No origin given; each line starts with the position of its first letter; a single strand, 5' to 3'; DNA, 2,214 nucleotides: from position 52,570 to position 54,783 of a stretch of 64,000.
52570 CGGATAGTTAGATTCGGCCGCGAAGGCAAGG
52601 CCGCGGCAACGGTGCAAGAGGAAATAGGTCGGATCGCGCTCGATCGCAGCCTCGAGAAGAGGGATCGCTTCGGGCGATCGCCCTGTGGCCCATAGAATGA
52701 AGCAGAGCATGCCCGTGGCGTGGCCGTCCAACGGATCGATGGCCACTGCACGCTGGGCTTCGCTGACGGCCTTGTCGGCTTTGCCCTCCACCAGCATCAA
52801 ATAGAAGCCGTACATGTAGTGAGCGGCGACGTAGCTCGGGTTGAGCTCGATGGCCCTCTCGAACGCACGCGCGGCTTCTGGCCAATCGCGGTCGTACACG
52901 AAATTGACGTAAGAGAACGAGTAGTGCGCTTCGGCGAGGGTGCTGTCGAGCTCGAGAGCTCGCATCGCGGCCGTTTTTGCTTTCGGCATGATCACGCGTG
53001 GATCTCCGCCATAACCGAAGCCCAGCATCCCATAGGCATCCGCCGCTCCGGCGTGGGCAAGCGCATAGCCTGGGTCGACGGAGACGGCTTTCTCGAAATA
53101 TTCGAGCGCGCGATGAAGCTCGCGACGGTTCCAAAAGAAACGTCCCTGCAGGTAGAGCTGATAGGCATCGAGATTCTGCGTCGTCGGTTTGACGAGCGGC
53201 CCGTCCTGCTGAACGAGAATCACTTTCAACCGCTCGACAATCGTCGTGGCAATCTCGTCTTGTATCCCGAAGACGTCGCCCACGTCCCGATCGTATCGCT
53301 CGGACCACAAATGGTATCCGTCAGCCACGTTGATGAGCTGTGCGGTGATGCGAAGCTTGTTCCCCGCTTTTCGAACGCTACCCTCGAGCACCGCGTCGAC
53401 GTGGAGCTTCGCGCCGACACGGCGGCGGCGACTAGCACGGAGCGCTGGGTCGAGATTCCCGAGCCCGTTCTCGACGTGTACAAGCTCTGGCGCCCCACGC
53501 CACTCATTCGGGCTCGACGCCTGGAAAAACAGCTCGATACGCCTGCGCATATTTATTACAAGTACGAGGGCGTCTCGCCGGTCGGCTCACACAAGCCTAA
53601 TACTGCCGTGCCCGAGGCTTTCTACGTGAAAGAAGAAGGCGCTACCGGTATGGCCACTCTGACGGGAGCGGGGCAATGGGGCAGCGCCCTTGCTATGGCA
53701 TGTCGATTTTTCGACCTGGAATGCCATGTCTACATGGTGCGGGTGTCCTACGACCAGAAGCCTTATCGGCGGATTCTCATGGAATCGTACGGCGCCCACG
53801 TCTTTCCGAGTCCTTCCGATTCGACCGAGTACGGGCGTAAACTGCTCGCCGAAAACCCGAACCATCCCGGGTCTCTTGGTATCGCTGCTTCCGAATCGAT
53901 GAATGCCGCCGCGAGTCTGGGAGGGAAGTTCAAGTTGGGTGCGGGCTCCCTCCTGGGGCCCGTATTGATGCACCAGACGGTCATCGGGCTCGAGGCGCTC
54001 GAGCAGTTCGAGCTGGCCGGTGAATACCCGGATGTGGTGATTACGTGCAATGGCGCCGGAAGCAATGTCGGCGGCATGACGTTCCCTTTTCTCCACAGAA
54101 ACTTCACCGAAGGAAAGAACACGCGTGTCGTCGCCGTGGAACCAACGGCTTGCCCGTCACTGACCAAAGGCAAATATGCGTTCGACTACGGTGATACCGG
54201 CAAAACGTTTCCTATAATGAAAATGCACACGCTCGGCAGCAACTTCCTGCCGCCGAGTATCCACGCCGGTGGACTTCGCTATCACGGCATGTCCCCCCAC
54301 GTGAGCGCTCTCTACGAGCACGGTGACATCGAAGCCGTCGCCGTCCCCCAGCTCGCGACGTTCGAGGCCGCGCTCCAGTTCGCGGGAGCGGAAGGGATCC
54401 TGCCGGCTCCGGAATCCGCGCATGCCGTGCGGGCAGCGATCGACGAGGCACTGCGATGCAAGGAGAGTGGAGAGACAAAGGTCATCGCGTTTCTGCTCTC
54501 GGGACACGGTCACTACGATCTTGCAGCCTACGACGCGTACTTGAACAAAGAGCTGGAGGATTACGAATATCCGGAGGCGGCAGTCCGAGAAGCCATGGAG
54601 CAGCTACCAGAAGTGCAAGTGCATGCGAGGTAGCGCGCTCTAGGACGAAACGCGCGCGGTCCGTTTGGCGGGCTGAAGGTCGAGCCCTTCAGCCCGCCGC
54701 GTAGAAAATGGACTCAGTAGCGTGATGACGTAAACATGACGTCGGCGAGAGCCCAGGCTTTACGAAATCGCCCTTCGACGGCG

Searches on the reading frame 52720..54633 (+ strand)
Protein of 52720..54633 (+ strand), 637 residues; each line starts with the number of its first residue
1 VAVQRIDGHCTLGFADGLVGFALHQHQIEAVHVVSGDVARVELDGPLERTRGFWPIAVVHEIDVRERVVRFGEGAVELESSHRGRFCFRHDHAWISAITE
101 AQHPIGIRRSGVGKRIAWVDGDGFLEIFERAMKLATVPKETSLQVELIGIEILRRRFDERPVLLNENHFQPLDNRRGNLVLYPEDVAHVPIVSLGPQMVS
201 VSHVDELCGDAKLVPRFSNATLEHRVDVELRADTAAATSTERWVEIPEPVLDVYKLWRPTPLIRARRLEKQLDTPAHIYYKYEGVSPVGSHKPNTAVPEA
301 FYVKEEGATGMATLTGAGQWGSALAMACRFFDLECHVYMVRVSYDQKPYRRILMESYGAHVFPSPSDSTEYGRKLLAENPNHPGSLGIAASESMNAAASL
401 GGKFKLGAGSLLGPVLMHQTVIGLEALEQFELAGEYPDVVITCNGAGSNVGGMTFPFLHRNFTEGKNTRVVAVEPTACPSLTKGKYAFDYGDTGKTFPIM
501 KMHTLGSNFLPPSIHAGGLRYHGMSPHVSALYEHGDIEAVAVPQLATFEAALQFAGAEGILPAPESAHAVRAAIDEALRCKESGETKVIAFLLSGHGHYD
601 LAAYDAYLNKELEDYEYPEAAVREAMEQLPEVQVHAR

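Call 37: search_protein_families(library=pfam, max_evalue=0.00001, proteins=[window:52720-54633:+])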
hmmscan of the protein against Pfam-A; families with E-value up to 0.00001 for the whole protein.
window:52720-54633:+ (637 aa): 1 family
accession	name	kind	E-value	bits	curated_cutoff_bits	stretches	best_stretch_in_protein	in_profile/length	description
PF00291.31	PALP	-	1.4e-43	149.7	35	1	256-595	4-295/295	Pyridoxal-phosphate dependent enzyme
